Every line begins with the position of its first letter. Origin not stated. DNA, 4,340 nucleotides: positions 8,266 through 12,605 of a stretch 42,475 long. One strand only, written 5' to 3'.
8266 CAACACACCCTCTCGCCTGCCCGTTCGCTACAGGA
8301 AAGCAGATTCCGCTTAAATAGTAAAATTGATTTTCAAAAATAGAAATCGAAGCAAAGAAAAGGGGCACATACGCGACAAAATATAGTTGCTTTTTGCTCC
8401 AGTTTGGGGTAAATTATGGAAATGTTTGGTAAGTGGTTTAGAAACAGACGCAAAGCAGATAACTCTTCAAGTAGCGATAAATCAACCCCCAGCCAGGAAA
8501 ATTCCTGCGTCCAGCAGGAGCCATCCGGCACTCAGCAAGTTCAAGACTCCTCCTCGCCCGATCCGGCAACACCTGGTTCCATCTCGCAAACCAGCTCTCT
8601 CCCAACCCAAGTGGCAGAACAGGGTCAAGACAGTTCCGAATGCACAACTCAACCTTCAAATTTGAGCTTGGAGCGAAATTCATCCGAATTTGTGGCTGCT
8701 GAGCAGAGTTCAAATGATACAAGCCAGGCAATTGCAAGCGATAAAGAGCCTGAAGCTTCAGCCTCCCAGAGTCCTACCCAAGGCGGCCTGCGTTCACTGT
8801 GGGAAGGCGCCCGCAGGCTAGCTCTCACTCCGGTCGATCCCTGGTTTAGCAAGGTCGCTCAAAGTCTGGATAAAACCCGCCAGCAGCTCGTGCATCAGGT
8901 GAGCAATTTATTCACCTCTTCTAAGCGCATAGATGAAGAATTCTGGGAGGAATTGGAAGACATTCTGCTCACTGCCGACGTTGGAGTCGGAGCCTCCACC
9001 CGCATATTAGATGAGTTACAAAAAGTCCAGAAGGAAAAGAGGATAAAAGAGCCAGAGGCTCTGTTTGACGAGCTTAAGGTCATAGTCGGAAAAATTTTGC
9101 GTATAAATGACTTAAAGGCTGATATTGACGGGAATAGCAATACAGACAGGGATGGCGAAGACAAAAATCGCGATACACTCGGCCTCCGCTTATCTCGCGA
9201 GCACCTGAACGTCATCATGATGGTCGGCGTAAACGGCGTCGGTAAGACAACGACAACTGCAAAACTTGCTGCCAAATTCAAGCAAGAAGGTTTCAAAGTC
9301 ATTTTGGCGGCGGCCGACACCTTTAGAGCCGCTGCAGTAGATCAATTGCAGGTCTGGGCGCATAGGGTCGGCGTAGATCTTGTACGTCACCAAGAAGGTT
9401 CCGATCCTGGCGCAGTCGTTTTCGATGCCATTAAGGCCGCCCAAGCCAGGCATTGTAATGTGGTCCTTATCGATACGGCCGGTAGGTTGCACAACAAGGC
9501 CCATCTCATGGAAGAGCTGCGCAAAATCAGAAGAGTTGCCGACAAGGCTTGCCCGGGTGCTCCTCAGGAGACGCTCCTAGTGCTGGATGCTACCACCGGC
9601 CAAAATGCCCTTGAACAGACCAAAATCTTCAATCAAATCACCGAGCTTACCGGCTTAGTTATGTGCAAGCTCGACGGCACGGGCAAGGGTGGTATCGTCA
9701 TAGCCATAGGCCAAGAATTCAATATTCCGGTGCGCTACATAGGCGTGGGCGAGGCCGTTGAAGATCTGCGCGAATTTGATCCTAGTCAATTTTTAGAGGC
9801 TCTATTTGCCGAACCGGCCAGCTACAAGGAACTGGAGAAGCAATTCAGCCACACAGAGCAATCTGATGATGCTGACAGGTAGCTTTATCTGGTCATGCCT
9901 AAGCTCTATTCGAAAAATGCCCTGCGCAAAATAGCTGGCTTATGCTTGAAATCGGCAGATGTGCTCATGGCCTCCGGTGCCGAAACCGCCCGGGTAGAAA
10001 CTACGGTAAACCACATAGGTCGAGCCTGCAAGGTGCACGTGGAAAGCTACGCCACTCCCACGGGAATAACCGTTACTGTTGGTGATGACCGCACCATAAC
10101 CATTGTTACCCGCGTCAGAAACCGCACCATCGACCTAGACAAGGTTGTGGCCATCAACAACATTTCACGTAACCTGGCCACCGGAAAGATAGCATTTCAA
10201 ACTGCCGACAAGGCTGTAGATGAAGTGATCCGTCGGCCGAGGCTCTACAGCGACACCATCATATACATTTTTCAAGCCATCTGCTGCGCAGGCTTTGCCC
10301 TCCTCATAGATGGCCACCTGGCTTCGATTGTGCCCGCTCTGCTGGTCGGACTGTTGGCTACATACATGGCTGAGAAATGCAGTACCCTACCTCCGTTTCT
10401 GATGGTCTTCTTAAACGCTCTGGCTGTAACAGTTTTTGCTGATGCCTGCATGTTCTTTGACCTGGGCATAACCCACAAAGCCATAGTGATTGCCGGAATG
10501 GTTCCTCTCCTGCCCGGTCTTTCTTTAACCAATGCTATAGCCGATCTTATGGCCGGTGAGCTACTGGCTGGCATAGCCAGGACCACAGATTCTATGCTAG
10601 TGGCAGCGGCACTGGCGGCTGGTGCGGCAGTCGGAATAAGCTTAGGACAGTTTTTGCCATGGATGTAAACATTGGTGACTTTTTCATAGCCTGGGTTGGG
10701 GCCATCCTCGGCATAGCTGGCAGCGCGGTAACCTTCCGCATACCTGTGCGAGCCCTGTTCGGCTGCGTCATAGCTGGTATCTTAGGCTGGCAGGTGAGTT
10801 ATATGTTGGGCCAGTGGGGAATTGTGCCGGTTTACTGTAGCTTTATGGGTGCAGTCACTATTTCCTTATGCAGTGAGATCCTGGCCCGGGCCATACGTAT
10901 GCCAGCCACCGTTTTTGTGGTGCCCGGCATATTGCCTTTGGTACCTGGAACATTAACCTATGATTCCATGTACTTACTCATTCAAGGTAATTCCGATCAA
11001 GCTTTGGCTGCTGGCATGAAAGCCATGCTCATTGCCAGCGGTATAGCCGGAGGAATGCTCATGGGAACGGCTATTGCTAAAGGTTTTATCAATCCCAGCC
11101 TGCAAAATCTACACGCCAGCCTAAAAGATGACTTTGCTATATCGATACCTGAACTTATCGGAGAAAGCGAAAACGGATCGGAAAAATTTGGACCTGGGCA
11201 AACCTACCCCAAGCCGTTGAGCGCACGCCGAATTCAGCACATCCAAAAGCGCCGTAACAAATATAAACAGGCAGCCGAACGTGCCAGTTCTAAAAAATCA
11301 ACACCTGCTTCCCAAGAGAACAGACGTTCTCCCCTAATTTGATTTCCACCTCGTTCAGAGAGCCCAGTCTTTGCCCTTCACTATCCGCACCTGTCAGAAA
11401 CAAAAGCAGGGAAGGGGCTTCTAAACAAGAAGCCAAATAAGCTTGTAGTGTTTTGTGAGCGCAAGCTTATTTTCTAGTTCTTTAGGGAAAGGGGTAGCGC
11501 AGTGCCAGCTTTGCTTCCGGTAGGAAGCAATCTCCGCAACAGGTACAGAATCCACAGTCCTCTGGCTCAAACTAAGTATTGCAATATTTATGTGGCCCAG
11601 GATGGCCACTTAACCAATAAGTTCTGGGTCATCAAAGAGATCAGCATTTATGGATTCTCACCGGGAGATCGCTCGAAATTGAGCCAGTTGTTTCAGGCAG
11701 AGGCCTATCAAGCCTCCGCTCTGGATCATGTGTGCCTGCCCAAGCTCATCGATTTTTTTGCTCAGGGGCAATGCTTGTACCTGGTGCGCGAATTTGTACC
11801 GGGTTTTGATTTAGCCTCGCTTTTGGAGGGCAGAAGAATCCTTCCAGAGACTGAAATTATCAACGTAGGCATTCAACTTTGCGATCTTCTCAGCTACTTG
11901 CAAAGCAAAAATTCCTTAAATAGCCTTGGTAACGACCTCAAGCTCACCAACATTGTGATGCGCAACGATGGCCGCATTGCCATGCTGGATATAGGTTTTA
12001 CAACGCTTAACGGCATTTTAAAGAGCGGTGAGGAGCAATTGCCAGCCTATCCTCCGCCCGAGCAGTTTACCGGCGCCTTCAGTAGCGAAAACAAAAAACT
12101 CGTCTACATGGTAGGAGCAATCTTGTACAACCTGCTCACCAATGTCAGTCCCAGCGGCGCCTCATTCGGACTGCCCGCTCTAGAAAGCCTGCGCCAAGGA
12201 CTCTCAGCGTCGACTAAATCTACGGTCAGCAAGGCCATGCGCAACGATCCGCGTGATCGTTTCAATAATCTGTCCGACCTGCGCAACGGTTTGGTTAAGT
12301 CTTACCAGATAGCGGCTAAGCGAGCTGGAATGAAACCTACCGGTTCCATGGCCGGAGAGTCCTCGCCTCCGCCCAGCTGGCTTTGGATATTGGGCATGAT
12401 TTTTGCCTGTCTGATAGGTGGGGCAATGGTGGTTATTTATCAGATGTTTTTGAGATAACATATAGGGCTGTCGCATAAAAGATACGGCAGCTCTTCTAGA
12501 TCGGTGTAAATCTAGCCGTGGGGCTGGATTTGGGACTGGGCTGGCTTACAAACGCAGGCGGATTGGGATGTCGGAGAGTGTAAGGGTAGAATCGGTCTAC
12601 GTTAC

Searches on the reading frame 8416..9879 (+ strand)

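Call 6: search_protein_families(library=pfam, proteins=[window:8416-9879:+], max_evalue=0.01)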
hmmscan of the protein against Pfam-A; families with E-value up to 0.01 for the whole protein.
window:8416-9879:+ (488 aa): 21 families
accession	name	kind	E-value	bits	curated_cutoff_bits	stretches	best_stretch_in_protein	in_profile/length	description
PF00448.28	SRP54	-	4.8e-77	258.5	22.7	1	265-464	2-195/196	SRP54-type protein, GTPase domain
PF02881.24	SRP54_N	-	9.3e-13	48.6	22.4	1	159-217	2-68/75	SRP54-type protein, helical bundle domain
PF13401.12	AAA_22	-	1.2e-08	35.8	27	1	265-376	6-111/130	AAA domain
PF13604.12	AAA_30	-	7.6e-06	26.2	27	1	265-361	19-103/191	AAA domain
PF01656.29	CbiA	-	2.3e-05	24.8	25.4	1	274-303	9-38/125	CobQ/CobB/MinD/ParA nucleotide binding domain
PF13207.12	AAA_17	-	0.0002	22.1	27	1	270-370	1-94/136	AAA domain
PF00004.35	AAA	-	0.0003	21.7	21.2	0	267-362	1-73/131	ATPase family associated with various cellular activities (AAA)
PF20720.3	nSTAND3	-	0.00033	20.8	27.2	1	263-298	16-51/155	Novel STAND NTPase 3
PF13614.12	AAA_31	-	0.00072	20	27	1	274-304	12-42/177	AAA domain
PF13671.12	AAA_33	-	0.001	19.8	27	1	266-309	1-39/143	AAA domain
PF03266.21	NTPase_1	-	0.0017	18.7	23.9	0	267-295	2-30/168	NTPase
PF10609.15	ParA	-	0.0017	18.3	27.1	1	267-302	7-42/246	NUBPL iron-transfer P-loop NTPase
PF13191.12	AAA_16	-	0.0026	18.7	32.6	1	258-391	18-139/167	AAA ATPase domain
PF02374.21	ArsA_ATPase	-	0.0031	17.2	24.3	1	265-301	2-38/305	Anion-transporting ATPase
PF07728.20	AAA_5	-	0.0042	17.5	22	1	267-344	2-80/139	AAA domain (dynein-related subfamily)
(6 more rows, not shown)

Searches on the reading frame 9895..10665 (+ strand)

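Call 6: search_protein_families(library=pfam, proteins=[window:9895-10665:+], max_evalue=0.01)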
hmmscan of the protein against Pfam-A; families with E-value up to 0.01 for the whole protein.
window:9895-10665:+ (257 aa): 2 families
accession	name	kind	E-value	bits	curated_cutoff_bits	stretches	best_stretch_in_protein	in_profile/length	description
PF06738.18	ThrE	-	1.3e-58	198.8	26.3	1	16-250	2-240/241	Putative threonine/serine exporter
PF12821.13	ThrE_2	-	1.3e-05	25.9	27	1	125-246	3-125/129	Threonine/Serine exporter, ThrE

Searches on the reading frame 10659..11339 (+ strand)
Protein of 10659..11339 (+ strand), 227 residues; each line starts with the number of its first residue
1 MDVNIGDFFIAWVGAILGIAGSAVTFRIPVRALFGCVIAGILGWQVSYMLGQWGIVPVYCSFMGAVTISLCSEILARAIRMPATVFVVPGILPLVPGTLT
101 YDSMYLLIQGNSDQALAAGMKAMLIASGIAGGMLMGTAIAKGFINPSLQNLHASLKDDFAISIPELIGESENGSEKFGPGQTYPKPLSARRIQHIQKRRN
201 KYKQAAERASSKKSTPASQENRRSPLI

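Call 6: search_protein_families(library=pfam, proteins=[window:10659-11339:+], max_evalue=0.01)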
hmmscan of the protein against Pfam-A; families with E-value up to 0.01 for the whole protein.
window:10659-11339:+ (227 aa): 2 families
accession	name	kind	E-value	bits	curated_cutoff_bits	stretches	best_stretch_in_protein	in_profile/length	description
PF12821.13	ThrE_2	-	1.4e-31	109.8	27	1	13-138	3-128/129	Threonine/Serine exporter, ThrE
PF06738.18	ThrE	-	7.4e-09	35.9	26.3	1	11-139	111-240/241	Putative threonine/serine exporter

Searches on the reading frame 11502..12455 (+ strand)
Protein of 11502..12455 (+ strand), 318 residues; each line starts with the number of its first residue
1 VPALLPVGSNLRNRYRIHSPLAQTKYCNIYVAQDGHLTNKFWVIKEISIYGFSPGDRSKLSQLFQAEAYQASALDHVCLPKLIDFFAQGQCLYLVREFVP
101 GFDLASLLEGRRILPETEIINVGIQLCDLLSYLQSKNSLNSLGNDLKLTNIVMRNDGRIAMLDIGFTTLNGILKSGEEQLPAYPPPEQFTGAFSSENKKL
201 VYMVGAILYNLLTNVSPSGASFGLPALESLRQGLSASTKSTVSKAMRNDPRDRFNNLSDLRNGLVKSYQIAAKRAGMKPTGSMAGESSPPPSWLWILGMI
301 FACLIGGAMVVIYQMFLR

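Call 6: search_protein_families(library=pfam, proteins=[window:11502-12455:+], max_evalue=0.01)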
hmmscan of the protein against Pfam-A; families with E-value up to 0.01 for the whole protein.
window:11502-12455:+ (318 aa): 2 families
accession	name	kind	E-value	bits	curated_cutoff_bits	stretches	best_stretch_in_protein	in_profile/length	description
PF00069.31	Pkinase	-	9.7e-14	51.8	31.7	1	37-226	22-205/263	Protein kinase domain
PF07714.23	PK_Tyr_Ser-Thr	-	4.9e-08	33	23.1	1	55-214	39-200/258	Protein tyrosine and serine/threonine kinase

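Call 17: search_protein_families(library=ncbifam, proteins=[window:11502-12455:+], max_evalue=0.001)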
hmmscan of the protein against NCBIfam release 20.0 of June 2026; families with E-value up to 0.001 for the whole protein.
window:11502-12455:+ (318 aa): 6 families
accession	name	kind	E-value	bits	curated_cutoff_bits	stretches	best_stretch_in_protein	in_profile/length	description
NF033483.0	PknB_PASTA_kin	equivalog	3.7e-19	69.2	450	1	8-271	2-272/563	Stk1 family PASTA domain-containing Ser/Thr kinase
NF038150.1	lanthi_synth_IV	equivalog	4.8e-19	68.2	650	1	11-268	187-457/851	class IV lanthionine synthetase LanL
NF047741.1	antiphage_MADS6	equivalog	1.1e-13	50.6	460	1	5-137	487-611/612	methylation-associated defense system protein kinase MAD6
NF038151.1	lanthi_synth_III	equivalog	3.5e-06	25.7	575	1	12-165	219-381/833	class III lanthionine synthetase LanKC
TIGR03903.1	TOMM_kin_cyc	equivalog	4.9e-05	21.4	705.75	1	56-213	17-184/1267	TOMM system kinase/cyclase fusion protein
NF052427.1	StpK7MSMEG_1200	equivalog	0.00072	18.1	900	1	58-251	48-235/601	serine/threonine protein kinase StpK7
